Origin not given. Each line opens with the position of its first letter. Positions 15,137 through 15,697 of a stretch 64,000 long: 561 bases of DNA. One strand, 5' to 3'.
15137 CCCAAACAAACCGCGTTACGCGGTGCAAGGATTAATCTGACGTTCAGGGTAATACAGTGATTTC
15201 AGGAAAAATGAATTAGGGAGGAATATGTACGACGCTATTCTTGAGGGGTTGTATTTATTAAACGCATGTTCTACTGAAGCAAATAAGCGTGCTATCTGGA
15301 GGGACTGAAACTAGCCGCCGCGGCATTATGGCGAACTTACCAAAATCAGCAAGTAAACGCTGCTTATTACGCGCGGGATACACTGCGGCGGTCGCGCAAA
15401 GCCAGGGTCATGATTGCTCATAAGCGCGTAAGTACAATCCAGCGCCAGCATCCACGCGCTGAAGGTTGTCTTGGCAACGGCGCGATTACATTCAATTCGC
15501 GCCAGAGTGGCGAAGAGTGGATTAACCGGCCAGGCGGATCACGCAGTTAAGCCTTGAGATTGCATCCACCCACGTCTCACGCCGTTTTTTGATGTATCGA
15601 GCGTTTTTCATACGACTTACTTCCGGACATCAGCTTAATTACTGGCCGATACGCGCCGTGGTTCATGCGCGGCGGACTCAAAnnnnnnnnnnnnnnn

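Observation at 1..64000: Frameshifts hit only small or accessory genes and mostly sit at homopolymer runs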

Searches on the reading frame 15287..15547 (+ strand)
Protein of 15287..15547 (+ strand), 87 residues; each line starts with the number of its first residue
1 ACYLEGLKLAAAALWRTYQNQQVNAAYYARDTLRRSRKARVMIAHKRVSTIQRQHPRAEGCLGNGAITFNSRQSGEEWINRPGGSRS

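Call 45: search_protein_families(library=pfam, proteins=[window:15287-15547:+], max_evalue=1)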
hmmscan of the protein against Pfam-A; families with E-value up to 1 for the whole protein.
seq(87 aa): 2 families
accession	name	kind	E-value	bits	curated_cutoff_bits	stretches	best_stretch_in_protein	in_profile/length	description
PF23804.1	DUF7179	-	0.17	12.4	27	1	8-54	35-82/90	Family of unknown function (DUF7179)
PF04707.20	PRELI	-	0.18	12.1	27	1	11-57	4-49/157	PRELI-like family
